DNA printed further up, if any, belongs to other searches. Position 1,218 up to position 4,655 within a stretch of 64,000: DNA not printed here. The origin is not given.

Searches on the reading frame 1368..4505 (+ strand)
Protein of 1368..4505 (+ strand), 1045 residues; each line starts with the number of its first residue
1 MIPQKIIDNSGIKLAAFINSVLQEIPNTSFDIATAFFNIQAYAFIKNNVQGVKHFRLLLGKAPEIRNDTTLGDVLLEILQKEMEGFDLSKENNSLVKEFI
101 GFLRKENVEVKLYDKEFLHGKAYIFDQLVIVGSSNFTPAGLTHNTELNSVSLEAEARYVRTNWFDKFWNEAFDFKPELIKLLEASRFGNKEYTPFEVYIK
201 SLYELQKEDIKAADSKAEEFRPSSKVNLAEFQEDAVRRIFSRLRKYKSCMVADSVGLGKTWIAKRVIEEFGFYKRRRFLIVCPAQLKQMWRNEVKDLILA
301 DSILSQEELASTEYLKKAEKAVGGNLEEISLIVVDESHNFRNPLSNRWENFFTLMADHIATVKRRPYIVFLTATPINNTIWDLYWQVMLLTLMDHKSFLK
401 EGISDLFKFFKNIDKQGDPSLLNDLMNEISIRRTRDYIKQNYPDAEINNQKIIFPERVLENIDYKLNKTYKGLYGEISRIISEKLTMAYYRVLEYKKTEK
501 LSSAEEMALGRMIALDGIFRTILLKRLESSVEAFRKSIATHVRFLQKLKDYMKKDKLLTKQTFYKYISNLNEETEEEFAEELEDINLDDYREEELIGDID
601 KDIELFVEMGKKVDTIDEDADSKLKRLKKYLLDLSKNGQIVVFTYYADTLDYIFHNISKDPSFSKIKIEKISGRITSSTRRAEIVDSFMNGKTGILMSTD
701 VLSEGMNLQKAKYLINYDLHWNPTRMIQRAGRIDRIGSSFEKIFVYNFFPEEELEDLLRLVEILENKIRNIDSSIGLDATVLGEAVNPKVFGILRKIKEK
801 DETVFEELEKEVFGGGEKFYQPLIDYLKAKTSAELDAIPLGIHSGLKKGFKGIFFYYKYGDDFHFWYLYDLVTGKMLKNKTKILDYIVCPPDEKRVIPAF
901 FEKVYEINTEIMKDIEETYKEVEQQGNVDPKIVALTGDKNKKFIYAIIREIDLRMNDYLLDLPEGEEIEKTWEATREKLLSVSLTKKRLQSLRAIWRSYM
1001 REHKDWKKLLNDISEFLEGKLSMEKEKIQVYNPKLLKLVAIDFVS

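Call 3: search_protein_families(library=pfam, proteins=[window:1368-4505:+], max_evalue=0.01)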
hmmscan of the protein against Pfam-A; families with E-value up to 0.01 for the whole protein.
window:1368-4505:+ (1045 aa): 7 families
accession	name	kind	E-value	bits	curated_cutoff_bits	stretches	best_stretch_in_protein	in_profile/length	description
PF00271.37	Helicase_C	-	6.4e-24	84.8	23.5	1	623-737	2-110/110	Helicase conserved C-terminal domain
PF00176.29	SNF2-rel_dom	-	1e-11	44.9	24.9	2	312-446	111-233/290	SNF2-related domain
PF13091.12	PLDc_2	-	1.5e-11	44.7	27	1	44-168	29-132/132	PLD-like domain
PF04851.21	ResIII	-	1.3e-08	35.4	22.5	1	226-376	2-163/164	Type III restriction enzyme, res subunit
PF00270.35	DEAD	-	1.6e-05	25.2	26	1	320-378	114-163/167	DEAD/DEAH box helicase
PF20720.3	nSTAND3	-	4.7e-05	23.6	27.2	1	232-320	3-89/155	Novel STAND NTPase 3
PF13401.12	AAA_22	-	0.0019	19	27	0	255-352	14-108/130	AAA domain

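Call 4: search_protein_families(library=padloc, proteins=[window:1368-4505:+], max_evalue=0.01)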
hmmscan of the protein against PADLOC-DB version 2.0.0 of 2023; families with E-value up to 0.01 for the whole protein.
window:1368-4505:+ (1045 aa): 49 families (the best 25 are shown)
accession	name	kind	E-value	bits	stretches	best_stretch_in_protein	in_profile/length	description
PDLC01075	C3a139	-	8.5e-55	184.5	1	5-785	3-776/948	HKD+Snf2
PDLC02621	DrmD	-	1.5e-50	170.4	2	324-803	250-695/1040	DrmD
PDLC02504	BrxHI|BrxHII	-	2.9e-37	126.1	1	224-792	106-634/971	BrxHII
PDLC02623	DrmD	-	5.2e-34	115.2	2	621-787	510-672/1040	DrmD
PDLC00659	HmaA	-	2.8e-32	109.6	1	250-755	126-628/1176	SNF2 helicase / DEAD-box helicase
PDLC02500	BrxHI|BrxHII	-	1e-28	98.4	2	519-780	371-614/933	BrxHI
PDLC02572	DrmA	-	1e-28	97.8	2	519-797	396-686/1043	DrmA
PDLC02633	DrmD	-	4.4e-28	95.7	2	508-793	390-692/839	DrmD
PDLC02619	DrmD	-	2e-25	87.1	2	682-783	480-578/872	DrmD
PDLC02193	PLD_Helicase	-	2.5e-25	86.8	2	595-756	644-817/905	-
PDLC02632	DrmD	-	8.4e-25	85.3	2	518-752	398-640/662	DrmD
PDLC02840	DpdE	-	8.9e-24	81.8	1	223-775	155-693/1091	DpdE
PDLC02707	PbeA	-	1.6e-21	74.6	2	105-321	118-347/672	PbeA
PDLC02843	DpdE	-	7.5e-21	71.8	2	223-401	154-320/1091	DpdE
PDLC02620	DrmD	-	5.9e-19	65.5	1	421-756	295-596/1060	DrmD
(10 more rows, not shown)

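Call 5: search_protein_families(library=ncbifam, proteins=[window:1368-4505:+], max_evalue=0.01)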
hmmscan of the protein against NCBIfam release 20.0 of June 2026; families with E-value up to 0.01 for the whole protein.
window:1368-4505:+ (1045 aa): 27 families (the best 25 are shown)
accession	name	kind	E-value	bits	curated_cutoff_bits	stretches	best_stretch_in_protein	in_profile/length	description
NF038317.1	DISARM_DrmD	equivalog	4.6e-59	200.7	610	2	315-805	225-680/1021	DISARM system SNF2-like helicase DrmD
NF042964.1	phospholipD_antiphage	equivalog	4.9e-44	150.9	1100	2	485-776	568-827/895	phospholipase D-like domain-containing anti-phage protein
NF041062.1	DpdE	equivalog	4.7e-37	127.4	500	1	223-757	149-661/1048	protein DpdE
NF038318.1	DISARM_DrmD_b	equivalog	1.9e-24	85.8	950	2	682-783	477-575/868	DISARM system SNF2-like helicase DrmD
NF010337.0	PRK13766.1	equivalog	4.7e-14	51.5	610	1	620-735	346-467/781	Hef nuclease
NF058637.1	helic_SCO1167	equivalog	1.1e-13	50.2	1200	1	632-784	772-919/932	SCO1167/SCO6262 family helicase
NF003426.0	PRK04914.1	equivalog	4.1e-13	48.5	576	1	694-739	549-594/959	RNA polymerase-associated protein RapA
NF041790.1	anti-phage_ZorD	equivalog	5e-12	44.6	1500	1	619-746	902-1033/1035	type I Zorya anti-phage system protein ZorD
NF053631.1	RNA_helic_CshA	equivalog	1.2e-10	40.9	646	1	624-808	225-398/434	degradosome RNA helicase CshA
NF002340.1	PRK01297.1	equivalog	1.3e-09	37.4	564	1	623-743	235-350/372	ATP-dependent RNA helicase RhlB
NF008744.0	PRK11776.1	equivalog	2.9e-08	32.7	524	1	620-768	226-365/460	ATP-dependent RNA helicase DbpA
NF008394.0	PRK11192.1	equivalog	4e-08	32.5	507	1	619-738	230-343/441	ATP-dependent RNA helicase SrmB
TIGR04095.1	dnd_restrict_1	equivalog_domain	6.7e-08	31.9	600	1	548-756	193-405/451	DNA phosphorothioation system restriction enzyme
NF053711.1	RNA_heli_RhlE1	exception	2.8e-07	29.7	750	1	626-745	233-347/434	RNA helicase RhlE1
NF003419.0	PRK04837.1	equivalog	5.3e-07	28.7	588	1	640-743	259-357/424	ATP-dependent RNA helicase RhlB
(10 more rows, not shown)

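Call 6: find_encoding_contigs(protein=window:1368-4505:+, flank=10000, max_places=10)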
Protein window:1368-4505:+ (1045 aa): no gene with exactly this product is on record in the collection.

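Call 7: find_homologous_proteins(query=window:1368-4505:+, max_evalue=1e-10)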
Query window:1368-4505:+ (1045 aa): 6766 proteins with E <= 1e-10 among 8000 candidates; the best 120 are listed.
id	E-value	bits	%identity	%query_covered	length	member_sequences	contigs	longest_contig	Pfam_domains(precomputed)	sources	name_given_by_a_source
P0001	0.0e+0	2319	100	100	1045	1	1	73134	PF00270.36,PF00176.30,PF13091.13,PF00271.38,PF04851.22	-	-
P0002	0.0e+0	2136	92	100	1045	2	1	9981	PF00270.36,PF00176.30,PF13091.13,PF00271.38,PF04851.22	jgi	jgi:superfamily II DNA or RNA helicase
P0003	0.0e+0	2067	88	100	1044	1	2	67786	PF00270.36,PF00176.30,PF13091.13,PF00271.38,PF04851.22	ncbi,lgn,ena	-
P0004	0.0e+0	1895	79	100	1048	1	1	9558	PF00270.36,PF00176.30,PF13091.13,PF00271.38,PF04851.22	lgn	-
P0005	0.0e+0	1889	79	100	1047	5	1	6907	PF00270.36,PF00176.30,PF13091.13,PF00271.38,PF04851.22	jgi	jgi:superfamily II DNA or RNA helicase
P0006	0.0e+0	1879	79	100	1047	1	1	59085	PF00270.36,PF00176.30,PF13091.13,PF00271.38,PF04851.22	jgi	jgi:superfamily II DNA or RNA helicase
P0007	0.0e+0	1878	79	100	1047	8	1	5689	PF00270.36,PF00176.30,PF13091.13,PF00271.38,PF04851.22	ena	-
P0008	0.0e+0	1875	78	100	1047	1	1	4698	PF00270.36,PF00176.30,PF13091.13,PF00271.38,PF04851.22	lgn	-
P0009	0.0e+0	1875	79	100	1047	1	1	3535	PF00270.36,PF00176.30,PF13091.13,PF00271.38,PF04851.22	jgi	-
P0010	0.0e+0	1873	78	100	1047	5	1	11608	PF00270.36,PF00176.30,PF13091.13,PF13401.13,PF00271.38,PF04851.22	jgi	jgi:superfamily II DNA or RNA helicase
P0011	0.0e+0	1873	79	100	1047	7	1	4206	PF00270.36,PF00176.30,PF13091.13,PF00271.38,PF04851.22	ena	-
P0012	0.0e+0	1871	79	100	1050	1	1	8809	PF00270.36,PF00176.30,PF13091.13,PF13401.13,PF00271.38,PF04851.22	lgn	-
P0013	0.0e+0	1869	79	100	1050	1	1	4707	PF00270.36,PF00176.30,PF13091.13,PF00271.38,PF04851.22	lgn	-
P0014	0.0e+0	1867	78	100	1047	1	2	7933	PF00270.36,PF00176.30,PF13091.13,PF00271.38,PF04851.22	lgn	-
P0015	0.0e+0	1866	78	100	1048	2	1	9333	PF00176.30,PF13091.13,PF00271.38,PF04851.22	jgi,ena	-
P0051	0.0e+0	1765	73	100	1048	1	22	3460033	PF00176.30,PF13091.13,PF00271.38,PF04851.22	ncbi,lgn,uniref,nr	ncbi:MAG: helicase-related protein [Candidatus Loosdrechtia sp.]|uniref:helicase-related protein n=1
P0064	0.0e+0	1719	71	100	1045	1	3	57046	PF00176.30,PF13091.13,PF00271.38,PF04851.22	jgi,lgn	-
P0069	0.0e+0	1690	71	100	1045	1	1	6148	PF00176.30,PF13091.13,PF00271.38,PF04851.22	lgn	-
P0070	0.0e+0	1680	70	100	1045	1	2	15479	PF00176.30,PF13091.13,PF00271.38,PF04851.22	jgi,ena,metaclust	metaclust:\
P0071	0.0e+0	1679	70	100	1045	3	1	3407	PF00176.30,PF13091.13,PF00271.38,PF04851.22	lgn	-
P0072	0.0e+0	1675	70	100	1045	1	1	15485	PF00176.30,PF13091.13,PF00271.38,PF04851.22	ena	-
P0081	0.0e+0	1535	66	100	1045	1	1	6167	PF00270.36,PF00176.30,PF13091.13,PF13401.13,PF00271.38,PF04851.22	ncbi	-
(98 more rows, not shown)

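Call 8: find_encoding_contigs(protein=P0003, flank=10000, max_places=3)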
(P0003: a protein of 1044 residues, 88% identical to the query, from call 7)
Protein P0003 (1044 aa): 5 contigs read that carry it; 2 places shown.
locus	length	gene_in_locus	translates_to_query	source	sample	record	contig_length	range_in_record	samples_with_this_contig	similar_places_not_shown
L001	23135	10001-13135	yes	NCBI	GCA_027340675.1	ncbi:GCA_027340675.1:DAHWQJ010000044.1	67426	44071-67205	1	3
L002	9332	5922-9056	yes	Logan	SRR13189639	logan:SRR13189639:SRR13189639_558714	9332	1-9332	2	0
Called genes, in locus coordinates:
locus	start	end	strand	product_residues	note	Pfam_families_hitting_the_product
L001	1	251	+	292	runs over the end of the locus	PF01988:VIT1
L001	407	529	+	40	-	PF01527:HTH_Tnp_1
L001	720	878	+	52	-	-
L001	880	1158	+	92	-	-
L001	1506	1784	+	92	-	PF13443:HTH_26 (weak), PF13560:HTH_31 (weak), PF01381:HTH_3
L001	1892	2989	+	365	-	PF02732:ERCC4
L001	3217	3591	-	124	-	PF25212:HVO_A0114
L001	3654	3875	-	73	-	PF20126:TumE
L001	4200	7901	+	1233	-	PF20473:MmeI_Mtase, PF07669:Eco57I, PF22837:M_Eco57I_C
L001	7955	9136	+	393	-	PF11398:DUF2813 (faint), PF13175:AAA_15, PF13476:AAA_23, PF13304:AAA_21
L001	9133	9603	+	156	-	-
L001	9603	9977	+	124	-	PF13744:HTH_37 (faint), PF13560:HTH_31, PF12844:HTH_19, PF13443:HTH_26 (weak), PF01381:HTH_3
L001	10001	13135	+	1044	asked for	PF13091:PLDc_2, PF00270:DEAD (faint), PF04851:ResIII, PF00176:SNF2-rel_dom (weak), PF00271:Helicase_C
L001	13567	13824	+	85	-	-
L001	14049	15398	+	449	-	-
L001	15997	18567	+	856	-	PF17963:Big_9 (faint), PF19408:PKD_6 (faint), PF13360:PQQ_2, PF13570:Beta-prop_ACSF4, PF13360:PQQ_2, PF13570:Beta-prop_ACSF4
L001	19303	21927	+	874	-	PF01391:Collagen (faint), PF21027:Sde0182_C (faint), PF07494:Reg_prop (faint), PF17963:Big_9 (weak), PF19408:PKD_6, PF00041:fn3 (weak), PF24684:Vgb_lyase, PF08450:SGL (weak), +1 more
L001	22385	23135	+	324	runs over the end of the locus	?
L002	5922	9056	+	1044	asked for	PF13091:PLDc_2, PF00270:DEAD (faint), PF04851:ResIII, PF00176:SNF2-rel_dom (weak), PF00271:Helicase_C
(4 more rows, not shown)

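Call 9: find_encoding_contigs(protein=P0051, flank=10000, max_places=3)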
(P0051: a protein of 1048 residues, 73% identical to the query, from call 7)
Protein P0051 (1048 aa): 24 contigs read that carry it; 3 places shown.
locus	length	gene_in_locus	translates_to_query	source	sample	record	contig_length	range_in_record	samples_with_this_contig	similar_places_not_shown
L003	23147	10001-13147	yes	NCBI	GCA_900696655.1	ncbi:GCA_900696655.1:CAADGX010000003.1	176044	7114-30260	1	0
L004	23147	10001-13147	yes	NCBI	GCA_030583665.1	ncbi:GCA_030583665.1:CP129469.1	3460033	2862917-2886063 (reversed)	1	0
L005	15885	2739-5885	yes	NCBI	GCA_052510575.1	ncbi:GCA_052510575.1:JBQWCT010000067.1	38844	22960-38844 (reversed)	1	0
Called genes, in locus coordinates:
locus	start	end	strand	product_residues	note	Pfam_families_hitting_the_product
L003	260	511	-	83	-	PF11225:DUF3024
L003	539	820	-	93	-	-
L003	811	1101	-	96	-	-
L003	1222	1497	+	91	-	-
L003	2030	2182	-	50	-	-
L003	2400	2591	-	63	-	-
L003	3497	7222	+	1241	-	PF02384:N6_Mtase (faint), PF20473:MmeI_Mtase, PF07669:Eco57I, PF22837:M_Eco57I_C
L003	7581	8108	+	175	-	-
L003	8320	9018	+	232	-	PF12686:DUF3800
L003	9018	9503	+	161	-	-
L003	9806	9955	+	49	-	PF04255:DUF433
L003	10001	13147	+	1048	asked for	PF13091:PLDc_2, PF04851:ResIII, PF00176:SNF2-rel_dom, PF00271:Helicase_C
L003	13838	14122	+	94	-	-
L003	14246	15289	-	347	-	PF01137:RTC, PF05189:RTC_insert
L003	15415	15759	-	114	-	-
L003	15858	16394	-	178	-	PF03205:MobB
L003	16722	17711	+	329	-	PF00493:MCM (faint), PF20030:bpMoxR, PF05496:RuvB_N (faint), PF07726:AAA_3, PF07728:AAA_5, PF17863:AAA_lid_2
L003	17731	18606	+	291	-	PF01882:DUF58, PF13519:VWA_2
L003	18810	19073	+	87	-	-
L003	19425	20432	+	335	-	-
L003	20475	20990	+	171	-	-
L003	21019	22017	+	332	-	PF07584:BatA, PF00092:VWA, PF06707:DUF1194 (weak), PF13519:VWA_2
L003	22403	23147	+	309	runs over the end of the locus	PF00092:VWA, PF13519:VWA_2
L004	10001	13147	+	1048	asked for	PF13091:PLDc_2, PF04851:ResIII, PF00176:SNF2-rel_dom, PF00271:Helicase_C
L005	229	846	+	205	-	PF18928:DUF5677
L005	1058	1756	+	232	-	PF12686:DUF3800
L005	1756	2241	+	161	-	-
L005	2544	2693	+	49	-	PF04255:DUF433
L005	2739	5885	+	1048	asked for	PF13091:PLDc_2, PF04851:ResIII, PF00176:SNF2-rel_dom, PF00271:Helicase_C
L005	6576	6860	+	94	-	-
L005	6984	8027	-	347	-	PF01137:RTC, PF05189:RTC_insert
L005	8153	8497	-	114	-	-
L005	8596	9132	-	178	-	PF03205:MobB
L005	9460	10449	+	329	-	PF00493:MCM (faint), PF20030:bpMoxR, PF05496:RuvB_N (faint), PF07726:AAA_3, PF07728:AAA_5, PF17863:AAA_lid_2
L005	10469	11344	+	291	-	PF01882:DUF58, PF13519:VWA_2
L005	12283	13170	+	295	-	-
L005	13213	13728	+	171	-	-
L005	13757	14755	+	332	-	PF07584:BatA, PF00092:VWA, PF06707:DUF1194 (weak), PF13519:VWA_2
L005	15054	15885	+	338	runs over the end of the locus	PF00092:VWA, PF13519:VWA_2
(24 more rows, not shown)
